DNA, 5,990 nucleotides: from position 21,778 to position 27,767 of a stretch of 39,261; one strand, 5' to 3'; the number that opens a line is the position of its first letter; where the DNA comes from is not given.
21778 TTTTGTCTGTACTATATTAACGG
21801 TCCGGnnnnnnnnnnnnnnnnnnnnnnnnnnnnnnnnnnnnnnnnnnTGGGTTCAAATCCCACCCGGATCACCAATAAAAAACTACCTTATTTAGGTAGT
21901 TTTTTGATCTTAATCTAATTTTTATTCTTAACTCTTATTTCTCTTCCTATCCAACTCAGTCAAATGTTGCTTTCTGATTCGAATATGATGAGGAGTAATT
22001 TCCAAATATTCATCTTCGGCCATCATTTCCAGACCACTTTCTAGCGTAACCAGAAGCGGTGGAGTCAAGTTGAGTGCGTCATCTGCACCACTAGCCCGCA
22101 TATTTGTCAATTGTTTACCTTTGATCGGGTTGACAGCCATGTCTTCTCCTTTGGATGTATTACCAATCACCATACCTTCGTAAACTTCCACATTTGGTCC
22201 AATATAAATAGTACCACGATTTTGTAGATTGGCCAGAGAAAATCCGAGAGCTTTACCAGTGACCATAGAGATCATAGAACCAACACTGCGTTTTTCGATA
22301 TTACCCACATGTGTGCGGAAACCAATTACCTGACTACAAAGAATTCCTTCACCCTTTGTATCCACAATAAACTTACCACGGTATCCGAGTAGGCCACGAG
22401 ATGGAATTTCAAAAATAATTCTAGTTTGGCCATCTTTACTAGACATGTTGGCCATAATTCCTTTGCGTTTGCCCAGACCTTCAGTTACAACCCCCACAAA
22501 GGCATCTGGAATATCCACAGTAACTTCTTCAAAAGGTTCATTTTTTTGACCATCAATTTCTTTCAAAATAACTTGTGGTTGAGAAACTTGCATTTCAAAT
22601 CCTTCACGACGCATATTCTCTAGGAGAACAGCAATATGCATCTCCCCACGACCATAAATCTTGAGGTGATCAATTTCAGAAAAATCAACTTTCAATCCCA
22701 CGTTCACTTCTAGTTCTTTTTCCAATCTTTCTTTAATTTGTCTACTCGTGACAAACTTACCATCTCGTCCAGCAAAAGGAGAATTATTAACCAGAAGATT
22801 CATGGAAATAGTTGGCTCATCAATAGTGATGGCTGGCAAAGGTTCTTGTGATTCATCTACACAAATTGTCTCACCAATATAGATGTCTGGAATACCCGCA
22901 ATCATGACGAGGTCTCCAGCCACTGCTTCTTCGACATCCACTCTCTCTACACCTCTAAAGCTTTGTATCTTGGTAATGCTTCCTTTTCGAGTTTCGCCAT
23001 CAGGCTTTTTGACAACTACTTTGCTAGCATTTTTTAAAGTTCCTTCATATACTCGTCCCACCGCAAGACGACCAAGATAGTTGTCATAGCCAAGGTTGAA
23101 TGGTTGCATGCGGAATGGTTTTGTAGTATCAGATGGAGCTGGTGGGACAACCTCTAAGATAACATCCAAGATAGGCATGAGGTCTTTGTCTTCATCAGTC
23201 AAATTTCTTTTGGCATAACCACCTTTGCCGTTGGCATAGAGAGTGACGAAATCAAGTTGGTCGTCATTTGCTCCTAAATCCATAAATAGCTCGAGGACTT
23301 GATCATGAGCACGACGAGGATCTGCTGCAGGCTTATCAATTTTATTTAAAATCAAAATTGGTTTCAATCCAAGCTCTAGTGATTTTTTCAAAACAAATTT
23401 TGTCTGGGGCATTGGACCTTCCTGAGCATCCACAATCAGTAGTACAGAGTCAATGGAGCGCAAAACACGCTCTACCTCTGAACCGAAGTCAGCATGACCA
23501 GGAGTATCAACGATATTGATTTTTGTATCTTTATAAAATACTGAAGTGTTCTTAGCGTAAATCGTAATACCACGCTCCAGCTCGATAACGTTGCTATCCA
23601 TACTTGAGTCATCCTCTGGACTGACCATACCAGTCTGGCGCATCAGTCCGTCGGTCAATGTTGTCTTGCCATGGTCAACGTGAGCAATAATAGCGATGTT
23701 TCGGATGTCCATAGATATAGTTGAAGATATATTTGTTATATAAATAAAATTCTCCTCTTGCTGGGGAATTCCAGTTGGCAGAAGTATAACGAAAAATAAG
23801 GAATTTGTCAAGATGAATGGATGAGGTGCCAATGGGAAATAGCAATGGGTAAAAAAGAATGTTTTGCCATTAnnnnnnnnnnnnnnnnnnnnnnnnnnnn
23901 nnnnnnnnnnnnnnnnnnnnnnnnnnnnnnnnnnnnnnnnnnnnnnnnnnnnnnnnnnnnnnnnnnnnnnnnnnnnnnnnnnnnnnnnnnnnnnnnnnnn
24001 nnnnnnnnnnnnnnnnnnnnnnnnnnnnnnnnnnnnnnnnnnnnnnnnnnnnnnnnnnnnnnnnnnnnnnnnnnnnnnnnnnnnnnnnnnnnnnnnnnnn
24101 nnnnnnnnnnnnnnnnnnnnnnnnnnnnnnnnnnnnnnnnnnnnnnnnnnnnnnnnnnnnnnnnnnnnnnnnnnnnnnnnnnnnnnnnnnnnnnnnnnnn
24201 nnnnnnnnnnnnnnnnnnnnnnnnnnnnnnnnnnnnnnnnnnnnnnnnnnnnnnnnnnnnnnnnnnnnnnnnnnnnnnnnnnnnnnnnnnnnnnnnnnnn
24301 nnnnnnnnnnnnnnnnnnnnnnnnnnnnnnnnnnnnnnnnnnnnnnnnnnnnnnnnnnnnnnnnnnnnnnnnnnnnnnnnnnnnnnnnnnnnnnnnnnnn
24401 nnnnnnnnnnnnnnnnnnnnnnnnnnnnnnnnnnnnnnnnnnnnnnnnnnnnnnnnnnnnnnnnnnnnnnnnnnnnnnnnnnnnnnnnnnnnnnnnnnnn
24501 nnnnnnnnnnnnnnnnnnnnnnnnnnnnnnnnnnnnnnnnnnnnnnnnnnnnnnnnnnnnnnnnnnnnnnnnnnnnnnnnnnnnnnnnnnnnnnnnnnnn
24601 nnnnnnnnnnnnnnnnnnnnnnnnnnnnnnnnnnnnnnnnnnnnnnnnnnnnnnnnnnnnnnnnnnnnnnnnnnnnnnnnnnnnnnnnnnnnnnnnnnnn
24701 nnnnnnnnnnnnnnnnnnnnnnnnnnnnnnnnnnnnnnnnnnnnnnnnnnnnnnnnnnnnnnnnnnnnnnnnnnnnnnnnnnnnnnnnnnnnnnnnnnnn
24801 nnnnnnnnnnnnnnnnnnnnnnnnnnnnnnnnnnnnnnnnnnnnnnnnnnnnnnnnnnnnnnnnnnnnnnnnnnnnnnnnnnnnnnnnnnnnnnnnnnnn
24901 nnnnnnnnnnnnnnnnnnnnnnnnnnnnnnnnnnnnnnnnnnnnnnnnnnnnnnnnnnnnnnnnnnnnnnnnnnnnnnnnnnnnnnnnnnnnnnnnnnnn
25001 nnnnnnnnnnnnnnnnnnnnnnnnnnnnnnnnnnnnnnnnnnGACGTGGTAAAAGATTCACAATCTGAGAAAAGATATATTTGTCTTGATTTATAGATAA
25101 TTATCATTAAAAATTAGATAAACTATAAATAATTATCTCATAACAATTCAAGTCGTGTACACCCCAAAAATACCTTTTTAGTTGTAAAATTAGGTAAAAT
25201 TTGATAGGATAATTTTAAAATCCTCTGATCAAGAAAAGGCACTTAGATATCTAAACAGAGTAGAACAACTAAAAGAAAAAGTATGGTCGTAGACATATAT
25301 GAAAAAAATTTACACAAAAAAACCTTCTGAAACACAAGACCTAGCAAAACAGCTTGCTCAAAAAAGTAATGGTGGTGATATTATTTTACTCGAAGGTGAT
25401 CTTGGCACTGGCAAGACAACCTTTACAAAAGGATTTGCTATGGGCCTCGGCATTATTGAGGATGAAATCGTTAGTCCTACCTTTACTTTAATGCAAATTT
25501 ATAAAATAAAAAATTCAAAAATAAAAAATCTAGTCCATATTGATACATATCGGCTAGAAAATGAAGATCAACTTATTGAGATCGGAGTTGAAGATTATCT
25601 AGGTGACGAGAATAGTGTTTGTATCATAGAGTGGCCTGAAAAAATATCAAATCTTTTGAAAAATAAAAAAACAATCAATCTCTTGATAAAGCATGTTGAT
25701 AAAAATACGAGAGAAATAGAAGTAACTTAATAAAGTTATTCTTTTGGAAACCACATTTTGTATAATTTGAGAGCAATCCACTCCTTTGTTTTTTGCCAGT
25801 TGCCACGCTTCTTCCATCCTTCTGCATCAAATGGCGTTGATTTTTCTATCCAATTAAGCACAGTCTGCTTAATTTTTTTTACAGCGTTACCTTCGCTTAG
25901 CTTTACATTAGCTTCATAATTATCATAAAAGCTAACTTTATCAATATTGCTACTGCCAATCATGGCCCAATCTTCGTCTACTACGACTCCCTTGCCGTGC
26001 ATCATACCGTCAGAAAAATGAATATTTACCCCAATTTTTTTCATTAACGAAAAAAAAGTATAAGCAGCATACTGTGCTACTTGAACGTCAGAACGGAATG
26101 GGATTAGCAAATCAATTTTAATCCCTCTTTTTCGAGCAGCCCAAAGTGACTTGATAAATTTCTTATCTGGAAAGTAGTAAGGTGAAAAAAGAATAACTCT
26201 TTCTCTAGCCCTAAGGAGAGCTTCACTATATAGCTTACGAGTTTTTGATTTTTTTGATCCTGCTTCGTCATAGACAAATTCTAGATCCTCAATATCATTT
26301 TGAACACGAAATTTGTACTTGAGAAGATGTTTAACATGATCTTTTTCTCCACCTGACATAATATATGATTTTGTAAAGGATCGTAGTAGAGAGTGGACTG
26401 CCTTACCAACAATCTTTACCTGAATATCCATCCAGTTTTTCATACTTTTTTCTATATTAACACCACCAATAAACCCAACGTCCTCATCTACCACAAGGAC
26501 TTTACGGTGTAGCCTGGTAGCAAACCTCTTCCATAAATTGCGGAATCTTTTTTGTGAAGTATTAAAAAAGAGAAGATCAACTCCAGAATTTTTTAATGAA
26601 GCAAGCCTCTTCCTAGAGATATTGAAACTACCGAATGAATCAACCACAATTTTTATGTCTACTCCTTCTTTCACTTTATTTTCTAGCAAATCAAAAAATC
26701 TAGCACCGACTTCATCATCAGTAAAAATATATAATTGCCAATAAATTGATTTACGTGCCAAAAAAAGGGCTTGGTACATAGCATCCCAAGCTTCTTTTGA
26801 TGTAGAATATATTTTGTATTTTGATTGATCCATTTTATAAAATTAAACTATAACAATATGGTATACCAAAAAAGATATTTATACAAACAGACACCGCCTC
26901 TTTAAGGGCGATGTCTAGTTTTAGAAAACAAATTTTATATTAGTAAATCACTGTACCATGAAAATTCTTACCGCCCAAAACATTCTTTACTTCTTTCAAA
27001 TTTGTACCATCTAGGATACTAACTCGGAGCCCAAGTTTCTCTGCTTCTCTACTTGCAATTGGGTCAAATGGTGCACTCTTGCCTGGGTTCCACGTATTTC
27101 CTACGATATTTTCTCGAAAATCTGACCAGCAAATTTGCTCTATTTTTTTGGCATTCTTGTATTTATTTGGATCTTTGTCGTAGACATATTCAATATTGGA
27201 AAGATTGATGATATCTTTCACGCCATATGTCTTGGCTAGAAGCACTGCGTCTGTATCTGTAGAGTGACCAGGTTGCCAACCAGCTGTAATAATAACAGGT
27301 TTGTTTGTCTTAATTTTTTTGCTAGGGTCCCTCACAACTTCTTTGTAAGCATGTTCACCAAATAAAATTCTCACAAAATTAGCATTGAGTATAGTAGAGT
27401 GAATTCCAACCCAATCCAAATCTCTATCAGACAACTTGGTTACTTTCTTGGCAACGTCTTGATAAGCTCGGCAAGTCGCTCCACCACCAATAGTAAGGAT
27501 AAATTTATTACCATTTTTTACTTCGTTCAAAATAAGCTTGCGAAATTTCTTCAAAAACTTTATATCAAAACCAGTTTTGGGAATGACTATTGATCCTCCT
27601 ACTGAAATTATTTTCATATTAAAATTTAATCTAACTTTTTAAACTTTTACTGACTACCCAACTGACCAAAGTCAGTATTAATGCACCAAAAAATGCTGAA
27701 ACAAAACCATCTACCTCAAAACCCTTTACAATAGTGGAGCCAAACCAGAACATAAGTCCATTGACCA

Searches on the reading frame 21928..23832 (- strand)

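Call 26: search_protein_families(library=ncbifam, proteins=[window:21928-23832:-])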
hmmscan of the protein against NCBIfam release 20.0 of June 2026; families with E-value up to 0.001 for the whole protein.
window:21928-23832:- (634 aa): 35 families (the best 25 are shown)
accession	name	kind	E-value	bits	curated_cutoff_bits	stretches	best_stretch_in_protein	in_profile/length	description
TIGR01394.1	TypA_BipA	equivalog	5.3e-245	814.2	757.3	1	43-631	1-594/594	translational GTPase TypA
NF007583.0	PRK10218.1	equivalog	1.8e-194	647.1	1260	1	42-632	4-600/607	ribosome-dependent GTPase TypA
TIGR00490.1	aEF-2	equivalog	7.8e-57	192.9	738.45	3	42-185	18-168/720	elongation factor EF-2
TIGR00484.1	EF-G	equivalog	2.1e-55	188.1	659.4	2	42-180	9-152/691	elongation factor G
NF009381.0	PRK12740.1-5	subfamily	4.6e-52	177.3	583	3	40-183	6-154/692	elongation factor G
TIGR01393.1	lepA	equivalog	7.9e-48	163.2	533.9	1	42-327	2-277/595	translation elongation factor 4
NF012153.1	tet_protect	equivalog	1.7e-46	158.7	775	2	45-177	2-139/614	tetracycline resistance ribosomal protection protein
NF009377.1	PRK12740.1-1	equivalog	8.6e-36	123.6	890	3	39-183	9-158/700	elongation factor G-like protein EF-G2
NF000120.3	47473_otr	exception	1.4e-35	122.9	900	2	45-172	4-136/608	tetracycline resistance ribosomal protection protein Otr(A)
NF009891.0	PRK13351.1-1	equivalog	9.8e-35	120.2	597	2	40-170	6-141/681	elongation factor G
NF033148.1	tet_protect_M_W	exception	2.4e-32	112.1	1100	1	41-177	1-142/639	TetM/TetW/TetO/TetS family tetracycline resistance ribosomal protection protein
NF012155.1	tet_protect_M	exception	7.6e-28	97.1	1420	1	41-172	1-137/639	tetracycline resistance ribosomal protection protein Tet(M)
NF001964.0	PRK00741.1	equivalog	3.6e-27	95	473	1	44-177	13-155/529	peptide chain release factor 3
NF009379.0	PRK12740.1-3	equivalog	3.9e-27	95.1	513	2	40-171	5-141/674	elongation factor G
NF058620.1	EFG2_Bacteroid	exception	2.4e-26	92.3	1000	2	41-183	7-154/717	elongation factor G2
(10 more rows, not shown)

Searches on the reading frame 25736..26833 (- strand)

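Call 26: search_protein_families(library=ncbifam, proteins=[window:25736-26833:-])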
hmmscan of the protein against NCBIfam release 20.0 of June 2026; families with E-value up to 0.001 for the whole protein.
window:25736-26833:- (365 aa): 9 families
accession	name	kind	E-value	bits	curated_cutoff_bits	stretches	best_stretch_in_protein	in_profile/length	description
TIGR04265.1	bac_cardiolipin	equivalog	1.8e-64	218.5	290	1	4-354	119-476/483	cardiolipin synthase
NF008427.0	PRK11263.1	equivalog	1.7e-54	185.5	281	1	8-363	13-374/409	cardiolipin synthase ClsB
NF009107.0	PRK12452.1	equivalog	6.8e-43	147.2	787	1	3-344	139-492/509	cardiolipin synthase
NF010492.0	PRK13912.1-3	equivalog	7.5e-14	51.7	297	2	206-324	42-167/178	nuclease NucT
NF038319.1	DISARM_DrmC_I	equivalog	2e-13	50.5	133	1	197-325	94-231/236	DISARM system phospholipase D-like protein DrmC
NF010490.0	PRK13912.1-1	equivalog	6.8e-11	42.5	211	1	206-331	38-157/159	nuclease NucT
NF010491.0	PRK13912.1-2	equivalog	1.2e-09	38.2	225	1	207-324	46-169/180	nuclease NucT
NF006946.0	PRK09428.1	equivalog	4.4e-07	29.2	314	0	127-244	179-298/451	CDP-diacylglycerol--serine O-phosphatidyltransferase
NF010493.0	PRK13912.1-4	equivalog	3.3e-05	23.9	351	1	216-334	45-170/171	nuclease NucT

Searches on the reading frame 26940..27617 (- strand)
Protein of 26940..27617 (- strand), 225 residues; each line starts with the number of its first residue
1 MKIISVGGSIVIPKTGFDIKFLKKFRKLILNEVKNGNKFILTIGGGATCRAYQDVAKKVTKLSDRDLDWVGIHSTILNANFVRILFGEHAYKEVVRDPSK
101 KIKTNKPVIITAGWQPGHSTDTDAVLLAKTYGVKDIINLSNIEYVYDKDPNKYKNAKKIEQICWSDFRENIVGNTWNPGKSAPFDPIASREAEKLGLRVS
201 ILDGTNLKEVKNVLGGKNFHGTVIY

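Call 56: search_protein_families(library=pfam, proteins=[window:26940-27617:-])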
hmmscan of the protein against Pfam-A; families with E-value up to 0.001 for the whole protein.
window:26940-27617:- (225 aa): 1 family
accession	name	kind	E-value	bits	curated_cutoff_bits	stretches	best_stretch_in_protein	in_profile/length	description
PF00696.33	AA_kinase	-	5.4e-23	82.4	24.9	1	2-202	3-233/234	Amino acid kinase family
